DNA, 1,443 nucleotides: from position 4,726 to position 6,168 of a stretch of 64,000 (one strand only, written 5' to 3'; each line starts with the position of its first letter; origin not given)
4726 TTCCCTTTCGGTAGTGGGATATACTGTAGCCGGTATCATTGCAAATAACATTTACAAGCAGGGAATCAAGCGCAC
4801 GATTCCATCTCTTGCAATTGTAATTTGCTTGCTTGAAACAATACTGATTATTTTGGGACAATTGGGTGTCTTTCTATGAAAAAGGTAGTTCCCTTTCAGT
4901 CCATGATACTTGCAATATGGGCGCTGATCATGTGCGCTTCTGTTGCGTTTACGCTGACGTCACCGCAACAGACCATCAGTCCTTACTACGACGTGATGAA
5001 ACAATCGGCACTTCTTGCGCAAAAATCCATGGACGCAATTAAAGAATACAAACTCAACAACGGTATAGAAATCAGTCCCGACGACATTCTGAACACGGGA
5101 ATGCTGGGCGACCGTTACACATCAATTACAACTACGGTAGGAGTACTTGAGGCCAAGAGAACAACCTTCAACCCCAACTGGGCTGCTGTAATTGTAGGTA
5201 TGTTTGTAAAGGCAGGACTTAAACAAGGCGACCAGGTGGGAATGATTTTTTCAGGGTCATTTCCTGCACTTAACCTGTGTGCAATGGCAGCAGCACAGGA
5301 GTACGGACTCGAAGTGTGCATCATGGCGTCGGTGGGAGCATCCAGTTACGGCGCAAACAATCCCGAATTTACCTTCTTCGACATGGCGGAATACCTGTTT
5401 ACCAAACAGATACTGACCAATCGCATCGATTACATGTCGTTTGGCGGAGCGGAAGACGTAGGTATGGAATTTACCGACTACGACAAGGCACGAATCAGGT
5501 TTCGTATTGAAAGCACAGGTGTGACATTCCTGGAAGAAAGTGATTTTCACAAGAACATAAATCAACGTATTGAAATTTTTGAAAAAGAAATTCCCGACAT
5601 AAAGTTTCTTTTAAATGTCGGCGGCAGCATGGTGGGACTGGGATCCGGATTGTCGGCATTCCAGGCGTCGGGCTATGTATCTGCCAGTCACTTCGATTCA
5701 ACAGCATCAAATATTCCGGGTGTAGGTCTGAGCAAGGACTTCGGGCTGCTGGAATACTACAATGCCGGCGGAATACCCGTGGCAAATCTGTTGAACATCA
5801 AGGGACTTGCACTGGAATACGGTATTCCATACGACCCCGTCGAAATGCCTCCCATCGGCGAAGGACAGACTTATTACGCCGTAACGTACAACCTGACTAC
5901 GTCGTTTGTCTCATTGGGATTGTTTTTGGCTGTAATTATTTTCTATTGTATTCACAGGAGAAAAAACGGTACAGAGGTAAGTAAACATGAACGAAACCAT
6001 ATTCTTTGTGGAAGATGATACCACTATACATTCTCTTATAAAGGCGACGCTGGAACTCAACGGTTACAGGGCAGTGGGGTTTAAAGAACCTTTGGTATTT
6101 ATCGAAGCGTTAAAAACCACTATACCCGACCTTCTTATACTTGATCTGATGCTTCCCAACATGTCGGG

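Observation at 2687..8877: Non-canonical poly-gamma-glutamate locus: pgsB-pgsC without PgsA, coupled to a two-component system and a PduO-like protein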

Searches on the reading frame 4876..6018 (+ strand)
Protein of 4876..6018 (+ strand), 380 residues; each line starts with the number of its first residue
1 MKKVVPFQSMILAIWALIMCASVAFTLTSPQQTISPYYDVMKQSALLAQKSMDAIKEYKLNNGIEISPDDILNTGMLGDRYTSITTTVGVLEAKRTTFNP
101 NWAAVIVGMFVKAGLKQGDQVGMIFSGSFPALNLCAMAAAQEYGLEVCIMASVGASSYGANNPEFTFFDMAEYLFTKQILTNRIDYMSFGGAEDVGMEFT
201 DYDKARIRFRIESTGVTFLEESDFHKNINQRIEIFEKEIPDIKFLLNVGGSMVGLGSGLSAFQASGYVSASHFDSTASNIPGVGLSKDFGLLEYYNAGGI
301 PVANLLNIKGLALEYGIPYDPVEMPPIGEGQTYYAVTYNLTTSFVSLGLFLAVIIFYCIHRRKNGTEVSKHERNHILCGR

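Call 3: search_protein_families(library=pfam, proteins=[window:4876-6018:+], max_evalue=0.01)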
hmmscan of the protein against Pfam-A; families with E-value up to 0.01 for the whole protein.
window:4876-6018:+ (380 aa): 0 families

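Call 4: search_protein_families(library=ncbifam, proteins=[window:4876-6018:+], max_evalue=0.01)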
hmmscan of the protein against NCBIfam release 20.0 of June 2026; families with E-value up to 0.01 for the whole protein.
window:4876-6018:+ (380 aa): 1 family
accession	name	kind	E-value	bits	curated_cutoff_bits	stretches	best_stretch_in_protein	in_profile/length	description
TIGR04332.1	gamma_Glu_sys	subfamily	1e-87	294.2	100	1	14-325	5-307/307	poly-gamma-glutamate system protein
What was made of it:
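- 4876..6018 (+): pgsW (TIGR04332): an N-terminal TM helix, an alpha/beta ectodomain of about 310 aa and a C-terminal TM helix. It occupies the position of PgsA/CapA but is unrelated to it. TIGR04332 294.2 bits, cut-off 100 (call 4).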

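Call 8: find_encoding_contigs(protein=window:4876-6018:+, flank=10000, max_places=6)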
Protein window:4876-6018:+ (380 aa): 3 contigs read that carry it; 1 place shown.
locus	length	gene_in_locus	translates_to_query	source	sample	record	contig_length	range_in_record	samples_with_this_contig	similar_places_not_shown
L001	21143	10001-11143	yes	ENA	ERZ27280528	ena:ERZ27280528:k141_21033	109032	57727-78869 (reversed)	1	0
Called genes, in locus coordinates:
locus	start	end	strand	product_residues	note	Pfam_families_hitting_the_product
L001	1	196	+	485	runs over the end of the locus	PF24827:AstE_AspA_cat (faint)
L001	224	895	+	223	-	PF19823:DUF6305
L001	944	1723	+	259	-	PF24827:AstE_AspA_cat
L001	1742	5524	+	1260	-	PF20578:aBig_2 (weak)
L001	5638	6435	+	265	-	PF01177:Asp_Glu_race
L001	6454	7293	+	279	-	PF05681:Fumerase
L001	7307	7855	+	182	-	PF05683:Fumerase_C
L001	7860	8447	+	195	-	PF19823:DUF6305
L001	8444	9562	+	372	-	PF08245:Mur_ligase_M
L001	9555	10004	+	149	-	PF14102:Caps_synth_CapC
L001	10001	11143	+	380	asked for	-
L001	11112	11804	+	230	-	PF00072:Response_reg, PF00486:Trans_reg_C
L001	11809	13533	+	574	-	PF00512:HisKA, PF02518:HATPase_c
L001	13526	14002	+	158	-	PF01923:Cob_adeno_trans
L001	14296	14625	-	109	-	-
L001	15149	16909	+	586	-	PF02837:Glyco_hydro_2_N, PF22666:Glyco_hydro_2_N2 (weak), PF02836:Glyco_hydro_2_C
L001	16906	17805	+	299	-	PF04616:Glyco_hydro_43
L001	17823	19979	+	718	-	PF18998:Flg_new_2, PF00657:Lipase_GDSL (faint), PF13472:Lipase_GDSL_2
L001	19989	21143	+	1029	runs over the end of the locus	-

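Call 9: find_homologous_proteins(query=window:4876-6018:+, max_evalue=0.001)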
Query window:4876-6018:+ (380 aa): 725 proteins with E <= 0.001 among 3821 candidates; the best 120 are listed.
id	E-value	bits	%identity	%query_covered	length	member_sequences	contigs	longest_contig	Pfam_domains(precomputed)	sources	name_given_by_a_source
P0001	1.8e-250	848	99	100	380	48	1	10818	-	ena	-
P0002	4.7e-193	659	74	100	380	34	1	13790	-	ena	-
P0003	8.0e-129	448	55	99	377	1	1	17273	-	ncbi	-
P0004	2.6e-128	446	55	100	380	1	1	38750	-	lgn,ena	-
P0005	5.5e-127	442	54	98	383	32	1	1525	-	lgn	-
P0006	1.5e-125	437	54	99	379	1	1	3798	-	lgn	-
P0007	1.5e-125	437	54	99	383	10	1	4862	-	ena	-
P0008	1.2e-122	428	54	99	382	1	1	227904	-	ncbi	-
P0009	1.3e-121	424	52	100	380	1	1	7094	-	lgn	-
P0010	1.4e-121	424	54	99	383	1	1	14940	-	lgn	-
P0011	4.1e-119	416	52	98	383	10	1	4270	-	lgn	-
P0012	2.2e-118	414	54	98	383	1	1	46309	-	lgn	-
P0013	5.6e-118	412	52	100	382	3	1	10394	-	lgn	-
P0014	2.2e-117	410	52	100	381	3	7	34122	-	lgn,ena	-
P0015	6.8e-116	406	52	98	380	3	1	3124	-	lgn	-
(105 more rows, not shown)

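Call 13: find_related_loci(query=A1, collection=genome_contigs, flank=10000)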
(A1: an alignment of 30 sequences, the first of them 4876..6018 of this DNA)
Query A1 (380 aa) in genome_contigs; peptide patterns used: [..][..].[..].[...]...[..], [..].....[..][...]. (x = any residue, [..] = any of these).
366 stretches matched a pattern; 294 encode a relative of the query (tblastn E <= 1e-3); the best 80 are kept; 80 distinct loci.
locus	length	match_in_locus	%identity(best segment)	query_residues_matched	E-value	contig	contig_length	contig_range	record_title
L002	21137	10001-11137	54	3-380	9e-133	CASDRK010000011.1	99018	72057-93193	uncultured Clostridia bacterium isolate SI.O63.metabat-bins.133 genome assembly, contig: SI.O63.metabat-bins.133.fa_k141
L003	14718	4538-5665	54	6-380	6e-132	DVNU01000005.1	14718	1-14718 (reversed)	MAG TPA_asm: Candidatus Coproplasma excrementipullorum isolate 10570 CHK98__C30485_L14718_ERR2241824, whole genome shotg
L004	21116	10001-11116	52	9-380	2e-125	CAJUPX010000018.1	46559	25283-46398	MAG TPA_asm: uncultured Christensenellaceae bacterium isolate MGBC162824 genome assembly, contig: MGBC162824.18, whole g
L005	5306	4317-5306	61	1-330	6e-124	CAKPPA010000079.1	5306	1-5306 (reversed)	MAG: uncultured Clostridia bacterium isolate REFINED_METABAT215_TOP10_CONTIGS_1500_ASSEMBLY_K77_MERGED__Hadza_MoBio_hadz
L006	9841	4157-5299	52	1-380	6e-123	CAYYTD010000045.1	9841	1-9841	MAG TPA_asm: uncultured Oscillospiraceae bacterium isolate SRP313737_co1_149 genome assembly, contig: NODE_10345_length_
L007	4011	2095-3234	49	2-380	2e-120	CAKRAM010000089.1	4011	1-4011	MAG: uncultured Clostridia bacterium isolate REFINED_METABAT215_TOP10_CONTIGS_1500_ASSEMBLY_K127_MEGAHIT__Hadza_MoBio_ha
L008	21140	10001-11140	52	3-380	2e-116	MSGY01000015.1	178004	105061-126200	MAG: Christensenellaceae bacterium Phil10 707_L1_merged_contig_20, whole genome shotgun sequence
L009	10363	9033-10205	48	3-380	6e-108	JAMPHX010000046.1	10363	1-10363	MAG: Corallococcus sp. isolate NALB_7961_6 Scaffold_#46__SCF_046___10363_bp, whole genome shotgun sequence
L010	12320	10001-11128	48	2-376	2e-107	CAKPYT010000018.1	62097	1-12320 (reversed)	MAG: uncultured Clostridia bacterium isolate REFINED_METABAT215_TOP10_CONTIGS_1500_ASSEMBLY_K127_MEGAHIT__Hadza_MoBio_ha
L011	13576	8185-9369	46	9-380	4e-105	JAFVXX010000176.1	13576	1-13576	MAG: Clostridia bacterium isolate RGIG5495 Sheep_Colon.Co__c3424814, whole genome shotgun sequence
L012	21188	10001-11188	44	1-380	2e-104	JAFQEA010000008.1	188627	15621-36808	MAG: Clostridia bacterium isolate RGIG1734 Goat_Cecum-3__c277058, whole genome shotgun sequence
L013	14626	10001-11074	46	1-361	3e-102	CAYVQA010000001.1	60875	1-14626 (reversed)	MAG TPA_asm: uncultured Staphylococcaceae bacterium isolate SRP225648_co1_344 genome assembly, contig: NODE_780_length_6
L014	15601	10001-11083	45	1-363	4e-101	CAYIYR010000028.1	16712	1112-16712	MAG TPA_asm: uncultured Eubacteriales bacterium isolate ERP122455_co2_244 genome assembly, contig: NODE_696_length_16712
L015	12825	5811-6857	49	23-373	5e-101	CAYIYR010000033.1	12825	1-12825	MAG TPA_asm: uncultured Eubacteriales bacterium isolate ERP122455_co2_244 genome assembly, contig: NODE_1200_length_1282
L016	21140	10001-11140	74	1-380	0e+0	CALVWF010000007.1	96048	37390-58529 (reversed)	MAG: uncultured Clostridia bacterium isolate BRZ_FL__bin20 genome assembly, contig: BRZ_FL__NODE_395_length_96048_cov_20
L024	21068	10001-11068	44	1-357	3e-92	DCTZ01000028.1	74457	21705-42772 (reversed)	MAG TPA_asm: Bacillales bacterium UBA1427 UBA1427_contig_25277, whole genome shotgun sequence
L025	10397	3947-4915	40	8-338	1e-70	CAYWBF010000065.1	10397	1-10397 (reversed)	MAG TPA_asm: uncultured Eubacteriales bacterium isolate SRP242652_co2_15 genome assembly, contig: NODE_6953_length_10397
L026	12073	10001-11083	38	1-378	1e-69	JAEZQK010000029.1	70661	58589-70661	MAG: Bacillota bacterium isolate OH_CFB_89 k127_1462131, whole genome shotgun sequence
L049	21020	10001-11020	33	12-364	1e-59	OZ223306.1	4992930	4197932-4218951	MAG: uncultured Fusibacter sp. isolate 578a3ba3-1f1f-47d2-b4ed-96899ed32e8b genome assembly, chromosome: 1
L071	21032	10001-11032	34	11-363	2e-55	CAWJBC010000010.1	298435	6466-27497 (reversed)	MAG: uncultured Bacteroidales bacterium isolate MFD04716.bin.1.251 genome assembly, contig: contig_33961, whole genome s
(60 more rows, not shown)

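Call 19: predict_structure(alignment_id=A1)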
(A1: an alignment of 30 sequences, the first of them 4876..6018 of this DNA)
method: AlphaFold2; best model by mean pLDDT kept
length: 380 residues; sequences in the alignment: 30
mean_pLDDT: 88.5   pTM: 0.84
mean pLDDT of the five models: 88.5, 88.2, 88.2, 86.8, 85.0
residues with pLDDT >= 90: 256; 70-90: 85; 50-70: 21; < 50: 18
segments of 3 or more residues with pLDDT < 50: 1-3, 273-283
pLDDT, mean of each block of 10 residues (from residue 1): 61 83 83 92 99 98 95 96 94 97 98 97 97 99 98 96 97 98 97 91 96 97 94 97 95 86 88 45 63 91 96 94 92 85 84 83 60 52
secondary structure, 60 per line:
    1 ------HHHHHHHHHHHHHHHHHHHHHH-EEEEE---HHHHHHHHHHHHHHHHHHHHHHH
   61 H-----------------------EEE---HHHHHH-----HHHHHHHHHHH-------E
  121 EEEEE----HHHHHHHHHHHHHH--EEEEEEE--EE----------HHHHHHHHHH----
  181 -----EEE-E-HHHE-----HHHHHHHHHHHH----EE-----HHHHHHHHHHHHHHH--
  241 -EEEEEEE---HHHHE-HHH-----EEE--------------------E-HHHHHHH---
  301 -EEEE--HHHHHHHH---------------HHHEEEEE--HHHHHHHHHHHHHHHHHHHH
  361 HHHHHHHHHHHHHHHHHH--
elements in order: H7-28 E30-34 H38-61 E85-87 H91-96 H102-112 E120-125 H130-143 E146-152 H167-176 E186-188 H201-212 H224-238 E242-248 H252-255 E266-268 H291-297 E302-305 H308-315 E334-338 H341-378
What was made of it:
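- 4876..6018 (+): AF2 pLDDT 88.5, pTM 0.84 (call 19).
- On PgsBCW three-gene system (NCBIfam TIGR04332, gene symbol pgsW): AF2 model with TM helices at 7-28 and 341-378 and an alpha/beta domain between them (call 19).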

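Call 21: search_protein_families(library=pfam, proteins=[L049:6687-7508:+, L049:11026-12447:+, L049:12416-13048:+, L049:13337-13942:+, L049:13961-15265:+, L049:15438-16583:+, L049:16658-18499:+, L049:18709-20079:+, L001:944-1723:+, L001:1742-5524:+], max_evalue=0.01)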
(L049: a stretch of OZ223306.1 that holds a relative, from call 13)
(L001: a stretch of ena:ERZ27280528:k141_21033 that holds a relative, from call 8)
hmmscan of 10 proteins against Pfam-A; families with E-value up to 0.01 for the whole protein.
L049:6687-7508:+ (273 aa): 2 families
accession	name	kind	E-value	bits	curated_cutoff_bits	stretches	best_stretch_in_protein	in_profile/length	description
PF09182.16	PuR_N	-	9e-30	102.9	24.6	1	5-74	1-70/70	Bacterial purine repressor, N-terminal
PF00156.33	Pribosyltran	-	1.1e-20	74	26.3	1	109-256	5-144/158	Phosphoribosyl transferase domain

L049:11026-12447:+ (473 aa): 3 families
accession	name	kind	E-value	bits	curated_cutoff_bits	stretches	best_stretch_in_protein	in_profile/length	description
PF02518.31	HATPase_c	-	1.3e-17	64.7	26.4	1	354-459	4-109/111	Histidine kinase-, DNA gyrase B-, and HSP90-like ATPase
PF14501.12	HATPase_c_5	-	6.8e-08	32.8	22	1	355-445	5-90/102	GHKL domain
PF00512.31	HisKA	-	0.00023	21.6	26.9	1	254-308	7-58/66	His Kinase A (phospho-acceptor) domain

L049:12416-13048:+ (210 aa): 5 families
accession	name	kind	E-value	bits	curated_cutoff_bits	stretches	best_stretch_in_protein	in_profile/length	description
PF00072.30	Response_reg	-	1.5e-24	86.7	30.2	1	7-117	1-111/111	Response regulator receiver domain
PF09339.16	HTH_IclR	-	0.00077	19.6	22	1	151-192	8-49/52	IclR helix-turn-helix domain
PF20714.3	HTH_64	-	0.0014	19.3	27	1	165-207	20-62/65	DpiA-like helix-turn-helix domain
PF01978.25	TrmB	-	0.0038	17.5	25.6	1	163-196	24-57/68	Sugar-specific transcriptional regulator TrmB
PF13545.12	HTH_Crp_2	-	0.0081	16.5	27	0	158-194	19-55/70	Crp-like helix-turn-helix domain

L049:13337-13942:+ (201 aa): 1 family
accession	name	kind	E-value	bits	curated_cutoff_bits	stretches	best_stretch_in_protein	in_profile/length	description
PF19823.4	DUF6305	-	5.1e-55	185.8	25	1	47-200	1-154/154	Domain of unknown function (DUF6305)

L049:13961-15265:+ (434 aa): 3 families
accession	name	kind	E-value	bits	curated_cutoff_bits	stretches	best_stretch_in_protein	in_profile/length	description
PF06808.19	DctM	-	1.4e-09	37.7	23.8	1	26-422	5-408/413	Tripartite ATP-independent periplasmic transporter, DctM component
PF03600.22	CitMHS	-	2.3e-05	24.1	31.9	1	35-371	9-330/336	Citrate transporter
PF03553.21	Na_H_antiporter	-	0.00015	21.5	23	1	15-195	102-292/303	Na+/H+ antiporter family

L049:15438-16583:+ (381 aa): 1 family
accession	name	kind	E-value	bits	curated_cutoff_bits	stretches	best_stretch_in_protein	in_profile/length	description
PF24827.1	AstE_AspA_cat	-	2.1e-06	27.9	25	1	175-224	58-115/192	Succinylglutamate desuccinylase/Aspartoacylase catalytic domain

L049:16658-18499:+ (613 aa): 1 family
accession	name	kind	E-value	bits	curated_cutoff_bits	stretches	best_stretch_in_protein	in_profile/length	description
PF01019.26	G_glu_transpept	-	3.9e-162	541.1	27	1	99-608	2-512/512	Gamma-glutamyltranspeptidase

L049:18709-20079:+ (456 aa): 8 families
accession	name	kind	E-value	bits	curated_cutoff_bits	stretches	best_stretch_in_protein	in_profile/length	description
PF00132.30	Hexapep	-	3.5e-25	87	27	3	394-427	2-35/36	Bacterial transferase hexapeptide (six repeats)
PF12804.13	NTP_transf_3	-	6.1e-19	69.2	27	1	8-130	2-122/160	MobA-like NTP transferase domain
PF00483.29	NTP_transferase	-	1.2e-14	55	21.2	1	7-216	2-220/245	Nucleotidyl transferase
PF25084.1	LbH_EIF2B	-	3.3e-11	43.6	54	1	259-348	15-104/105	EIF2B subunit epsilon LbH domain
PF01128.25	IspD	-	1.7e-09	38.2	27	1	5-133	1-130/221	2-C-methyl-D-erythritol 4-phosphate cytidylyltransferase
PF02348.25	CTP_transf_3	-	2.2e-05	24.8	22.6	1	24-131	16-121/217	Cytidylyltransferase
PF14602.12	Hexapep_2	-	2.6e-05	24.3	27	1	395-427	3-33/34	Hexapeptide repeat of succinyl-transferase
PF24894.1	Hexapep_GlmU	-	0.0005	20.6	23.3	0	284-355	19-89/104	GlmU-like, C-terminal hexapeptide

L001:944-1723:+ (259 aa): 1 family
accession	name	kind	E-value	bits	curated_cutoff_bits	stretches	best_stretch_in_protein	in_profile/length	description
PF24827.1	AstE_AspA_cat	-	8.2e-16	58.6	25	1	48-161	1-109/192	Succinylglutamate desuccinylase/Aspartoacylase catalytic domain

L001:1742-5524:+ (1260 aa): 2 families
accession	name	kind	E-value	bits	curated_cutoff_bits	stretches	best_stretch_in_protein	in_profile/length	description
PF20578.4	aBig_2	-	2.7e-13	50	27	2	571-639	18-88/89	Atrophied bacterial Ig domain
PF13567.11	DUF4131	-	0.0037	17.4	31.6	0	327-395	64-131/165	Domain of unknown function (DUF4131)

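Call 24: fold_search(model_id=the predicted structure, library=pdb)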
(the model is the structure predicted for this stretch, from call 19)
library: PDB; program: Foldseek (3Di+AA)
matches with E <= 10: 1854; with E <= 0.001: 2
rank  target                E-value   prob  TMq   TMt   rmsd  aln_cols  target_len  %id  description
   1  1wst                  2.8e-04  0.75  0.15  0.15  16.6       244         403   13  Crystal structure of multiple substrate aminotransferase (MsAT) from Thermococcus profundus (released 2005-10-25)
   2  1gd9_A                8.5e-04  0.63  0.15  0.15  15.9       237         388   10  CRYSTALL STRUCTURE OF PYROCOCCUS PROTEIN-A1 (released 2001-09-22)
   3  2y27_B                1.0e-03  0.63  0.14  0.13  16.1       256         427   13  crystal structure of PaaK1 in complex with ATP from Burkholderia cenocepacia (released 2011-05-04)
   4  1x0m                  1.2e-03  0.60  0.15  0.14  15.7       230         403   13  a Human Kynurenine Aminotransferase II Homologue from Pyrococcus horikoshii OT3 (released 2005-04-12)
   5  1vp4_A                1.2e-03  0.47  0.15  0.14  21.7       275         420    9  Crystal structure of a putative aminotransferase (tm1131) from thermotoga maritima msb8 at 1.82 A resolution (released 2004-10-26)
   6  3vsc_A                1.3e-03  0.54  0.18  0.17  17.3       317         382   11  Crystal Structure of the K127A Mutant of O-Phosphoserine Sulfhydrylase Complexed with External Schiff Base of Pyridoxa (released 2012-05-16)
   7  1wkv_A                1.3e-03  0.47  0.17  0.17  17.0       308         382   10  Crystal structure of O-phosphoserine sulfhydrylase (released 2005-06-28)
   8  8eps_C                2.4e-03  0.87  0.18  0.12  10.4       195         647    9  Crystal Structure of Acetyl-CoA synthetase in complex with an allyl ester AMP inhibitor from Cryptococcus neoformans H (released 2022-10-19)
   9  8eps_A                2.4e-03  0.85  0.18  0.12  10.6       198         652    8  Crystal Structure of Acetyl-CoA synthetase in complex with an allyl ester AMP inhibitor from Cryptococcus neoformans H (released 2022-10-19)
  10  6l0p_A                2.6e-03  0.44  0.17  0.17  17.2       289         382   11  Crystal Structure of the O-Phosphoserine Sulfhydrylase from Aeropyrum pernix Complexed with O-Phosphoserine (released 2020-09-23)
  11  2j7p_A                2.7e-03  0.25  0.14  0.17  24.0       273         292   12  GMPPNP-stabilized NG domain complex of the SRP GTPases Ffh and FtsY (released 2006-12-11)
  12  2y4n_A                2.9e-03  0.47  0.13  0.12  17.7       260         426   14  PaaK1 in complex with phenylacetyl adenylate (released 2011-03-01)
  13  1ffh                  3.0e-03  0.35  0.15  0.18  23.2       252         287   12  N AND GTPASE DOMAINS OF THE SIGNAL SEQUENCE RECOGNITION PROTEIN FFH FROM THERMUS AQUATICUS (released 1997-12-31)
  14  9cd8_C                3.2e-03  0.80  0.16  0.10  10.7       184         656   10  Crystal Structure of Acetyl-CoA synthetase from Cryptococcus neoformans H99 in complex with inhibitor HGN-1310 (dd3-02 (released 2025-10-29)
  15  7l4g_C                3.8e-03  0.77  0.16  0.10  10.7       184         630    9  Crystal Structure of Acetyl-CoA synthetase in complex with acetyl adenylate from Cryptococcus neoformans H99 (released 2020-12-30)
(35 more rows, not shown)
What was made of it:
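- Closest known: Bacillus anthracis capBCADE / Bacillus subtilis pgsBCA. Different: It has two TM helices instead of one, and a different, unassigned fold (calls 19, 24). murI and a two-component system lie inside the operon here.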

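Call 28: search_solved_structures(query=A1, max_evalue=1)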
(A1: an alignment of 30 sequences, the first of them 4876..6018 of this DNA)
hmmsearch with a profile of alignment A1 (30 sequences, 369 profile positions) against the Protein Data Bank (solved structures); distinct sequences matched with E-value up to 1: 1.
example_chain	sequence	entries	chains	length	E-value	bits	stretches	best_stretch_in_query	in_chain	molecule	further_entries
3w5i_A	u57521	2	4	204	0.23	13.1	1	282-327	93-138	Ferrous iron transport protein B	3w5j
